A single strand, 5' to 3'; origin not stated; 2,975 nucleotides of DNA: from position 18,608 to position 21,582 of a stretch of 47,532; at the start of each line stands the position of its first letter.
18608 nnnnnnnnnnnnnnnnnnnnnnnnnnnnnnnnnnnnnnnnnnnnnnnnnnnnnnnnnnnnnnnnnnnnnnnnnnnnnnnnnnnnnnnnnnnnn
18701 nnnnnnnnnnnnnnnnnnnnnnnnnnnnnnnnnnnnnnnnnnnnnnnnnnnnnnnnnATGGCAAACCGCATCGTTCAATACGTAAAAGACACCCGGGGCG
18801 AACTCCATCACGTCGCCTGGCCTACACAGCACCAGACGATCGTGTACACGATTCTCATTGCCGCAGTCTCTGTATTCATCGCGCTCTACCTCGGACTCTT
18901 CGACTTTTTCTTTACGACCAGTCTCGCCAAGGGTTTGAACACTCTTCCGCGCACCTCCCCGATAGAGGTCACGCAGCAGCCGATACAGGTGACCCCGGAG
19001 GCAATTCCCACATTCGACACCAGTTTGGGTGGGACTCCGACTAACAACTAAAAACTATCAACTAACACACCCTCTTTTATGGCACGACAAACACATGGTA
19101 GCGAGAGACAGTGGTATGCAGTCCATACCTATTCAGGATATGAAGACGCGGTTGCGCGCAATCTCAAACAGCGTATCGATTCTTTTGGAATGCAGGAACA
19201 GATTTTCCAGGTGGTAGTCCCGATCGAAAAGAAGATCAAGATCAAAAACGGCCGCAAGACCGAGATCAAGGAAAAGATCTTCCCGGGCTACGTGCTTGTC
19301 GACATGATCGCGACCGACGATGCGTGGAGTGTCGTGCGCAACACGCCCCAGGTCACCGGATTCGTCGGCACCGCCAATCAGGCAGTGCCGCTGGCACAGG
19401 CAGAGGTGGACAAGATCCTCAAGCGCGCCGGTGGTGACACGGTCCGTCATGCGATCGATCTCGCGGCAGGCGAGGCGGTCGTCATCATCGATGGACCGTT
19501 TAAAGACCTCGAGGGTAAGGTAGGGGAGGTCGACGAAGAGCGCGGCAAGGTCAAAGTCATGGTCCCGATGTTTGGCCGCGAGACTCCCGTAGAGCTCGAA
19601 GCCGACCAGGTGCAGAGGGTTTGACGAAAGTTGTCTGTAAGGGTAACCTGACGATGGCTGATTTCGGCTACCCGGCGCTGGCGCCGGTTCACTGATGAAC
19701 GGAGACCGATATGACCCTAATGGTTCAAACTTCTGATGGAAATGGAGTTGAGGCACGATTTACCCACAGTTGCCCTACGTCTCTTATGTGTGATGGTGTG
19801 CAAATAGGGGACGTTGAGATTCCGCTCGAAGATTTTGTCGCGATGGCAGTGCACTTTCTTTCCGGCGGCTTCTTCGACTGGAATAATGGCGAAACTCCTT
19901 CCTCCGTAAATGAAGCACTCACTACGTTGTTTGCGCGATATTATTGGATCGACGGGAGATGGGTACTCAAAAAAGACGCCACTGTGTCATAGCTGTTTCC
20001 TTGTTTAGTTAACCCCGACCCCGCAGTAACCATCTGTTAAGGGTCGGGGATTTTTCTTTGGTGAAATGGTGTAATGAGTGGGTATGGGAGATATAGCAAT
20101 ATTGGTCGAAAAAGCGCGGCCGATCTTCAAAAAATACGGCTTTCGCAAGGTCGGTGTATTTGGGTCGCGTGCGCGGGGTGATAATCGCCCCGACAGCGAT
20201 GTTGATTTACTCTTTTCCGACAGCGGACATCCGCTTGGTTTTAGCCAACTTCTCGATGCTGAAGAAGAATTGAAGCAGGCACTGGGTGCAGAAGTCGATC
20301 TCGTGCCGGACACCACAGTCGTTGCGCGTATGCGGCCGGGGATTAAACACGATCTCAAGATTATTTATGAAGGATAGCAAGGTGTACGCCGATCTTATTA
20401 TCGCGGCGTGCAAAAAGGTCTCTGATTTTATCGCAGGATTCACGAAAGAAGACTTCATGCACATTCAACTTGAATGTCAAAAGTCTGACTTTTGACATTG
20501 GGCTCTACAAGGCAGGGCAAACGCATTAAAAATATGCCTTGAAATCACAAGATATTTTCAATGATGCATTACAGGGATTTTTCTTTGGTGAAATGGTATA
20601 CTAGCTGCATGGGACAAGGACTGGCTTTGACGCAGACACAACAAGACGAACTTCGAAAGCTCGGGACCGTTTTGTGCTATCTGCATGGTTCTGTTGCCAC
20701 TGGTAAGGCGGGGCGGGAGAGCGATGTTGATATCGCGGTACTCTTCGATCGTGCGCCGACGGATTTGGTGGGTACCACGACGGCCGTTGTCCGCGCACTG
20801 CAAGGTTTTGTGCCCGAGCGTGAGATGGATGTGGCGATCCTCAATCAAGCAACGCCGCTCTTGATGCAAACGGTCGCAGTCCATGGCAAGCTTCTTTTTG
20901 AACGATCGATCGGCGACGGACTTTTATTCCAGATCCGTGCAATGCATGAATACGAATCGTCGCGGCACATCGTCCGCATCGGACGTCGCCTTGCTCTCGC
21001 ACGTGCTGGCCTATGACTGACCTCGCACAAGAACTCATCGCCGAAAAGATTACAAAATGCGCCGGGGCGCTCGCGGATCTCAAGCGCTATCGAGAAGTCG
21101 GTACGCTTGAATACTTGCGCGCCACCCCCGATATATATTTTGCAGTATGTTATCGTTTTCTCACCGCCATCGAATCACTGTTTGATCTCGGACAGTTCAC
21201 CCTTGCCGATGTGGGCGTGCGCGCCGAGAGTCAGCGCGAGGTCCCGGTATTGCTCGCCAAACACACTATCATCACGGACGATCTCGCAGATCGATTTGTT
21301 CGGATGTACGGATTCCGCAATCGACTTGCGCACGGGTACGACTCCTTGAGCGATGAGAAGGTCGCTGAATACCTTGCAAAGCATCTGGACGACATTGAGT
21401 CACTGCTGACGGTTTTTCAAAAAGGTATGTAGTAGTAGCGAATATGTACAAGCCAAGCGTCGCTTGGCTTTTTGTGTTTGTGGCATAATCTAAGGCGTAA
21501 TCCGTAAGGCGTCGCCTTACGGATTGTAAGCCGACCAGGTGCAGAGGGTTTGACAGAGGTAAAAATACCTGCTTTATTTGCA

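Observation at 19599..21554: A 1.9-kb toxin-antitoxin island splits the conserved nusG-rplK junction and is flanked by a perfect 27-nt repeat of the nusG 3' end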

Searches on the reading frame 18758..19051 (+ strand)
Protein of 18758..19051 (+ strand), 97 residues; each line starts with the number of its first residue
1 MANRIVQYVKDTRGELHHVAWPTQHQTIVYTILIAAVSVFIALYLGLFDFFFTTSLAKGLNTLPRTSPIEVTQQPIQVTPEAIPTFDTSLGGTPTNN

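Call 7: search_protein_families(library=pfam, proteins=[window:18758-19051:+], max_evalue=0.01)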
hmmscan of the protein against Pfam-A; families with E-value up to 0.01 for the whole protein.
window:18758-19051:+ (97 aa): 1 family
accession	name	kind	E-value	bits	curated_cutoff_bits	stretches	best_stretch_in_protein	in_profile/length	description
PF00584.25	SecE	-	2.2e-12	47.1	22.7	1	6-54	1-49/55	SecE/Sec61-gamma subunits of protein translocation complex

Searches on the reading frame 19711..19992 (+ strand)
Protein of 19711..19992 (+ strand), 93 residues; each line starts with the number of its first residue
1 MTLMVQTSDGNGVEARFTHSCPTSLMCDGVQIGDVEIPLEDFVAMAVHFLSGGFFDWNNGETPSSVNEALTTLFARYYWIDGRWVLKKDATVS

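Call 7: search_protein_families(library=pfam, proteins=[window:19711-19992:+], max_evalue=0.01)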
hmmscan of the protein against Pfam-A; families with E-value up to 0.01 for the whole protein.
window:19711-19992:+ (93 aa): 0 families

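Call 30: search_protein_families(library=padloc, proteins=[window:19711-19992:+], max_evalue=0.01)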
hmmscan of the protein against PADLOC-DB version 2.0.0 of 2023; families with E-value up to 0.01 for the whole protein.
window:19711-19992:+ (93 aa): 0 families

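Call 32: find_homologous_proteins(query=window:19711-19992:+)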
Query window:19711-19992:+ (93 aa): 2 proteins with E <= 0.001 among 5 candidates.
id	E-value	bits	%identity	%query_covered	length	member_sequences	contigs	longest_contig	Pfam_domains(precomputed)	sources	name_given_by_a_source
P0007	9.8e-36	140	98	69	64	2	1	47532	-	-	-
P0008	8.9e-12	63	51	94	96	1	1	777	-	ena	-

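Call 47: find_encoding_contigs(protein=P0008, flank=3000)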
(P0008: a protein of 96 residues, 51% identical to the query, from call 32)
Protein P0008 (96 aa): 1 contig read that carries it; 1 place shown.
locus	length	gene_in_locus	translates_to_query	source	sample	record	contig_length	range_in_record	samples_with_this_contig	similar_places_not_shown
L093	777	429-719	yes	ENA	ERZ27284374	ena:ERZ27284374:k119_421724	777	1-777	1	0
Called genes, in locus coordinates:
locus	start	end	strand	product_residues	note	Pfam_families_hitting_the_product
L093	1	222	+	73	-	?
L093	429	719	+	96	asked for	-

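Call 61: search_protein_families(library=pfam, proteins=[window:19711-19992:+], max_evalue=1)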
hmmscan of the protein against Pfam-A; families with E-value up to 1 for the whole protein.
window:19711-19992:+ (93 aa): 0 families

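Call 80: search_protein_families(library=ncbifam, proteins=[window:19711-19992:+], max_evalue=1)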
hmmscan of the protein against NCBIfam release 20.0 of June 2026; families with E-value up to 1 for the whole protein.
window:19711-19992:+ (93 aa): 0 families

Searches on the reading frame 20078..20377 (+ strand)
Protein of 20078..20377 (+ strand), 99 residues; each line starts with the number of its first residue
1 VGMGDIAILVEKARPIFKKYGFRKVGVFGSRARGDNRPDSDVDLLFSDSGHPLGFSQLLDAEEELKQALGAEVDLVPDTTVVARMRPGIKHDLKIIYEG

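Call 7: search_protein_families(library=pfam, proteins=[window:20078-20377:+], max_evalue=0.01)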
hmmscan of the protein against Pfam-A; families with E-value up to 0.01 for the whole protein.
window:20078-20377:+ (99 aa): 3 families
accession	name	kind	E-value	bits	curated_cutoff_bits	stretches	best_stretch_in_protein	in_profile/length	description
PF01909.29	NTP_transf_2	-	3.3e-11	43.9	21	1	11-83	2-79/93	Nucleotidyltransferase domain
PF18765.7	Polbeta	-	1.3e-10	41.7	26.9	1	11-77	1-68/93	Polymerase beta, Nucleotidyltransferase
PF22600.2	MTPAP-like_central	-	0.0065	17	27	1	13-67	33-82/139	Poly(A) RNA polymerase, mitochondrial-like, central palm domain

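Call 30: search_protein_families(library=padloc, proteins=[window:20078-20377:+], max_evalue=0.01)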
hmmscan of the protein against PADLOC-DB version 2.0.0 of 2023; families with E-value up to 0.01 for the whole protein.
window:20078-20377:+ (99 aa): 8 families
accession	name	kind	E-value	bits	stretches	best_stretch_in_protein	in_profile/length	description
PDLC04904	PDC-S09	-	5.4e-18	63.1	1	11-93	14-95/104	-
PDLC04902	PDC-S09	-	7.3e-18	62.7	1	11-94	10-93/97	-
PDLC04906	PDC-S09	-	1.2e-15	55.6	1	7-94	9-96/98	-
PDLC04905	PDC-S09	-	1.2e-10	39.7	1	9-84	8-85/101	-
PDLC04907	PDC-S09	-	3.6e-08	31.5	1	16-45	21-50/114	-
PDLC04903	PDC-S09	-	4.6e-07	28.1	1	22-45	26-49/108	-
PDLC04368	PDC-M05A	-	1e-05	23.4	1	27-74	112-157/201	-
PDLC04369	PDC-M05A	-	0.0089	13.7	0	27-45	108-126/201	-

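Call 80: search_protein_families(library=ncbifam, proteins=[window:20078-20377:+], max_evalue=1)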
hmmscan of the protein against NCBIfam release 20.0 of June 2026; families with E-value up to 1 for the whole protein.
window:20078-20377:+ (99 aa): 4 families
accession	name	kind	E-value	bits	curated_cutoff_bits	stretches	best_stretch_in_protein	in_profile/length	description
NF047752.1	MntA_antitoxin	equivalog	1.8e-11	43.9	60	1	23-97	8-81/106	type VII toxin-antitoxin system MntA family adenylyltransferase antitoxin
NF051895.1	anti_phage_HalB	equivalog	2e-05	24.3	190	1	28-45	5-22/211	anti-phage Hailong system nucleotidyltransferase HalB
NF010309.0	PRK13746.1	subfamily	0.076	12.3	193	1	22-46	28-52/263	aminoglycoside adenylyltransferase family protein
NF033061.1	ANT_4p_I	equivalog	0.21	11.1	350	1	16-45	22-53/253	ANT(4')-I family aminoglycoside nucleotidyltransferase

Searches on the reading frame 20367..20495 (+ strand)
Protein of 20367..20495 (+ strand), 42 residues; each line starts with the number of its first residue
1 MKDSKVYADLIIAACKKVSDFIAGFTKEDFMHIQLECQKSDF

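Call 61: search_protein_families(library=pfam, proteins=[window:20374-20495:+], max_evalue=1)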
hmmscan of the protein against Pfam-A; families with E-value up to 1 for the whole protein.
window:20374-20495:+ (40 aa): 0 families

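Call 80: search_protein_families(library=ncbifam, proteins=[window:20367-20495:+], max_evalue=1)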
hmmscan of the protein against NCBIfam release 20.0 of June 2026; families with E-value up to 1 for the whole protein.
window:20367-20495:+ (42 aa): 0 families

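Call 83: search_solved_structures(query=window:20367-20492:+, max_evalue=10, show_alignments=3)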
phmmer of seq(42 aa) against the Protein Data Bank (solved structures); distinct sequences matched with E-value up to 10: 1.
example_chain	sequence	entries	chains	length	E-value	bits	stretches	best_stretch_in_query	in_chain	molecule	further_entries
6u1s_A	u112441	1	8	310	0.76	13.4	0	6-32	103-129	de novo designed 16-helix transmembrane nanopore, TMHC8_R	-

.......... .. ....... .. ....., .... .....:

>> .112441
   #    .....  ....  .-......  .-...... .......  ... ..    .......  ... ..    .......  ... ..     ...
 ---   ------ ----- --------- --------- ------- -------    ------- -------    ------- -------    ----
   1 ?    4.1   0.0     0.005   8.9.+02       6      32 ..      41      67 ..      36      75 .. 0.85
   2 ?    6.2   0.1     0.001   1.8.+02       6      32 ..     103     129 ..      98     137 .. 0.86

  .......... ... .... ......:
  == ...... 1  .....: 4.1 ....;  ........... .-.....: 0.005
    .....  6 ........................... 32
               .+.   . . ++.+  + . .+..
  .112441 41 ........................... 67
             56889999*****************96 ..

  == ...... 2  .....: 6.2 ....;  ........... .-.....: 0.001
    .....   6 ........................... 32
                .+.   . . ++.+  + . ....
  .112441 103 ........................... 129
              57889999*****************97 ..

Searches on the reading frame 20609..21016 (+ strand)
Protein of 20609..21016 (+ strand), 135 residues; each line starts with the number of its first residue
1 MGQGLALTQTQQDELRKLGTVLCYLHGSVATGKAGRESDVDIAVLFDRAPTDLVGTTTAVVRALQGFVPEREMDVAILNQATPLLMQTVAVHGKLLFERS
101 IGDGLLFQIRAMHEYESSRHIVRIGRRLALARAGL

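Call 7: search_protein_families(library=pfam, proteins=[window:20609-21016:+], max_evalue=0.01)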
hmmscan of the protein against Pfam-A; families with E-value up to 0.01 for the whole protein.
window:20609-21016:+ (135 aa): 2 families
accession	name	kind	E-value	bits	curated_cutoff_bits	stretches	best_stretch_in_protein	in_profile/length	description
PF18765.7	Polbeta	-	1.9e-14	54.1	26.9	1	22-100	15-91/93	Polymerase beta, Nucleotidyltransferase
PF01909.29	NTP_transf_2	-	4.8e-08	33.7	21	1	14-75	7-71/93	Nucleotidyltransferase domain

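Call 30: search_protein_families(library=padloc, proteins=[window:20609-21016:+], max_evalue=0.01)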
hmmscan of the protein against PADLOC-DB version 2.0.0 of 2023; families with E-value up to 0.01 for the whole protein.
window:20609-21016:+ (135 aa): 7 families
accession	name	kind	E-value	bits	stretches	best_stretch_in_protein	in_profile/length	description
PDLC04906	PDC-S09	-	8.1e-07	27.3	1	6-83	9-85/98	-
PDLC04907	PDC-S09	-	4.4e-06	24.8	1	21-59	28-66/114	-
PDLC04904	PDC-S09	-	3.1e-05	22.1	1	14-83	19-85/104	-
PDLC04902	PDC-S09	-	0.0001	20.6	1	12-90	13-89/97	-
PDLC04903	PDC-S09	-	0.00016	20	1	10-51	21-56/108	-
PDLC04905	PDC-S09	-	0.00043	18.6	1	20-76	21-77/101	-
PDLC04368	PDC-M05A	-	0.0026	15.6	1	22-56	109-144/201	-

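Call 80: search_protein_families(library=ncbifam, proteins=[window:20609-21016:+], max_evalue=1)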
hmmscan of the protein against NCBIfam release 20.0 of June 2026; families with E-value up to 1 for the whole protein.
window:20609-21016:+ (135 aa): 4 families
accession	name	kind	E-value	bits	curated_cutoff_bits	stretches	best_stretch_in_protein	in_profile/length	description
NF047752.1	MntA_antitoxin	equivalog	2.7e-18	65.8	60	1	20-119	7-103/106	type VII toxin-antitoxin system MntA family adenylyltransferase antitoxin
NF045909.1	ANT_9_Ic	equivalog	0.025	13.9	505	1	23-56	30-63/259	aminoglycoside nucleotidyltransferase ANT(9)-Ic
NF012212.1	ANT_9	subfamily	0.026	13.8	340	1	22-53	23-54/249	aminoglycoside nucleotidyltransferase ANT(9)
NF033220.1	ANT_3pp_II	equivalog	0.061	12.7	400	1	8-51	8-53/258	ANT(3'')-II family aminoglycoside nucleotidyltransferase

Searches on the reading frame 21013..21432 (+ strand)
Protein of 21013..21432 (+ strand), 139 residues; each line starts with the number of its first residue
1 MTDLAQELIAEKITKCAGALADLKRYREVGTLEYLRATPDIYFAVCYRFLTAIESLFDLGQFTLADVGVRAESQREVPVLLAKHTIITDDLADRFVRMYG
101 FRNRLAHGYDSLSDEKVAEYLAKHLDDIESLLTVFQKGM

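Call 7: search_protein_families(library=pfam, proteins=[window:21013-21432:+], max_evalue=0.01)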
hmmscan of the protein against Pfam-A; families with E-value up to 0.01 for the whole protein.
window:21013-21432:+ (139 aa): 2 families
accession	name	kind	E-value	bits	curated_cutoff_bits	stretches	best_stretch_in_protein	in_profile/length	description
PF01934.22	HepT-like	-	1.6e-21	76.7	23.5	1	19-132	4-117/120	Ribonuclease HepT-like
PF20797.2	HepT-like_2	-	0.0056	17.2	27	0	83-130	50-97/110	HepT-like protein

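Call 18: find_encoding_contigs(protein=window:21013-21432:+, flank=8000, max_places=10)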
Protein window:21013-21432:+ (139 aa): 2 contigs read that carry it; 1 place shown.
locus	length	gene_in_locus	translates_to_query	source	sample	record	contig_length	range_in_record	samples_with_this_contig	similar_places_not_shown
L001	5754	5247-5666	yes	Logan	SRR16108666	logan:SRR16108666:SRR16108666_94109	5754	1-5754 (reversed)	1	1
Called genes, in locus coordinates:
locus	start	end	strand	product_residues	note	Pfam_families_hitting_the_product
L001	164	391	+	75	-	-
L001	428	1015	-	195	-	PF09335:VTT_dom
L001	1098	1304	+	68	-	-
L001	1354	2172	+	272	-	PF04402:SIMPL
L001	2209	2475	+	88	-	PF01022:HTH_5 (faint), PF24034:DUF7343 (weak)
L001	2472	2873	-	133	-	PF01219:DAGK_prokar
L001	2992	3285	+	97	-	PF00584:SecE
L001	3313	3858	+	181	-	PF02357:NusG, PF00467:KOW (weak)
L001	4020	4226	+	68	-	-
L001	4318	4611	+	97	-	PF01909:NTP_transf_2, PF18765:Polbeta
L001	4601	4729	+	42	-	-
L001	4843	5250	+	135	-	PF01909:NTP_transf_2, PF18765:Polbeta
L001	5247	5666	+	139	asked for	PF01934:HepT-like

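Call 30: search_protein_families(library=padloc, proteins=[window:21013-21432:+], max_evalue=0.01)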
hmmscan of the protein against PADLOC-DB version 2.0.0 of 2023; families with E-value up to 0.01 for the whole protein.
window:21013-21432:+ (139 aa): 0 families

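Call 51: find_homologous_proteins(query=window:21013-21432:+, max_evalue=1e-20)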
Query window:21013-21432:+ (139 aa): 26 proteins with E <= 1e-20 among 73 candidates.
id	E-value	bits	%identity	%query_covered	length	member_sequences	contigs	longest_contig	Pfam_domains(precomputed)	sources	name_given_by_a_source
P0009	3.1e-84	298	100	100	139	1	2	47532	PF01934.23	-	-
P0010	1.4e-67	244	83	100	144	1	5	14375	PF01934.23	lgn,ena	-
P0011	9.9e-52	193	67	95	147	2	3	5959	PF01934.23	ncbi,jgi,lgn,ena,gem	-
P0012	1.6e-51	192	66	95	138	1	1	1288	PF01934.23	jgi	-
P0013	3.9e-51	191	64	99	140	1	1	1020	PF01934.23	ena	-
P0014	7.7e-50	186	61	100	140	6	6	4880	PF01934.23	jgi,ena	-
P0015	1.6e-49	185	64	99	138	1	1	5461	PF01934.23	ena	-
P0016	4.6e-49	184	64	95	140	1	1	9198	PF01934.23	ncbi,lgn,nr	ncbi:MAG: DUF86 domain-containing protein [bacterium]|nr:DUF86 domain-containing protein [bacterium]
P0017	8.1e-48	180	63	99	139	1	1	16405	PF01934.23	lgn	-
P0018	8.2e-48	180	61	99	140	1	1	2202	PF01934.23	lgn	-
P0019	4.2e-47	178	63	96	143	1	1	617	PF01934.23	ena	-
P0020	1.2e-46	176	60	98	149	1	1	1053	PF01934.23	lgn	-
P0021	2.2e-46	175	60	95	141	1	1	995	PF01934.23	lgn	-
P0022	3.2e-46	175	60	99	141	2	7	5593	PF01934.23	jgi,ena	-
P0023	4.2e-46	174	63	100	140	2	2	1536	PF01934.23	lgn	-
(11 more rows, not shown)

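Call 52: find_encoding_contigs(protein=P0010, flank=5000, max_places=6)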
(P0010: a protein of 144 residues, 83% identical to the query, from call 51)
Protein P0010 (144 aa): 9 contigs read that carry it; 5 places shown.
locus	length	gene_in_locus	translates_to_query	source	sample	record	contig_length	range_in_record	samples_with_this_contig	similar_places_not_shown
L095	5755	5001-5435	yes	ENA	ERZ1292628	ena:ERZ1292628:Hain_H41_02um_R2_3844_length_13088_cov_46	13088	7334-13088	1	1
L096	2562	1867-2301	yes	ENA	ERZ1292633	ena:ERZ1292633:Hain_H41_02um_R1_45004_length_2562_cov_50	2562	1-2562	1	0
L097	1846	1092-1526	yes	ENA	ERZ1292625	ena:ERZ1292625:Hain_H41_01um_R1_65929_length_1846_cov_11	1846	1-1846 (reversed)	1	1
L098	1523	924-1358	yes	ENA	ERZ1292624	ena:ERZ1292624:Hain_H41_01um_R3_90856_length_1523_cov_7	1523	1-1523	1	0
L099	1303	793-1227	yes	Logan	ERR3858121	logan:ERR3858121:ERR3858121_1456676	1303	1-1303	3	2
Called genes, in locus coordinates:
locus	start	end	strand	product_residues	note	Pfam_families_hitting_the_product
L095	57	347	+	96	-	PF01541:GIY-YIG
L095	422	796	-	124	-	-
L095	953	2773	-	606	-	PF00009:GTP_EFTU, PF03144:GTP_EFTU_D2 (weak), PF14492:EFG_III, PF00679:EFG_C, PF06421:LepA_C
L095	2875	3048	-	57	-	-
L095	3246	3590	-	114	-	PF02452:PemK_toxin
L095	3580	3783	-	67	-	-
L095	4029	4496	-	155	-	-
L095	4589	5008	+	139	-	PF01909:NTP_transf_2 (weak), PF18765:Polbeta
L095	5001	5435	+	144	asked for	PF01934:HepT-like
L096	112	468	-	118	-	PF02452:PemK_toxin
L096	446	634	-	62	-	-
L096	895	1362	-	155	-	-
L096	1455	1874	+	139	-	PF01909:NTP_transf_2 (weak), PF18765:Polbeta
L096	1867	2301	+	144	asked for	PF01934:HepT-like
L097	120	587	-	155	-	-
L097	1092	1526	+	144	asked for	PF01934:HepT-like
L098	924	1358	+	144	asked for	PF01934:HepT-like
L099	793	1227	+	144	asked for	PF01934:HepT-like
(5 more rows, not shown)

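Call 61: search_protein_families(library=pfam, proteins=[L095:4029-4496:-], max_evalue=1)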
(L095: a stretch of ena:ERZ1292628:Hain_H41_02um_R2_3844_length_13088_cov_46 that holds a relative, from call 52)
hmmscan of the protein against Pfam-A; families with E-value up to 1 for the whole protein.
L095:4029-4496:- (155 aa): 5 families
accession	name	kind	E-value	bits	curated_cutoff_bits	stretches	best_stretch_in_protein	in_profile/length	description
PF06163.17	DUF977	-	0.00055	20.4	22.1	1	86-147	2-63/134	Bacterial protein of unknown function (DUF977)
PF03297.21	Ribosomal_S25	-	0.046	14.4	28.8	1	95-146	41-92/101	S25 ribosomal protein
PF13412.12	HTH_24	-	0.073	13.1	21.9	1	98-140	5-47/48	Winged helix-turn-helix DNA-binding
PF17719.6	DUF5564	-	0.079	13.6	30.6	1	66-128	3-61/98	Family of unknown function (DUF5564)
PF01047.28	MarR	-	0.1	12.9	24.6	1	100-138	7-45/59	MarR family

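Call 80: search_protein_families(library=ncbifam, proteins=[window:21013-21432:+], max_evalue=1)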
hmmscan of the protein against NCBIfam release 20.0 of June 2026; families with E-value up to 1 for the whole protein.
window:21013-21432:+ (139 aa): 2 families
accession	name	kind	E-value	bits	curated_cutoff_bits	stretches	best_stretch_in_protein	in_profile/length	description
NF047751.1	HepT_toxin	equivalog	5.9e-20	71.4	60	1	15-129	4-118/120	type VII toxin-antitoxin system HepT family RNase toxin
NF006846.0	PRK09358.1-1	equivalog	0.051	12.6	459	1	103-134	217-248/333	adenosine deaminase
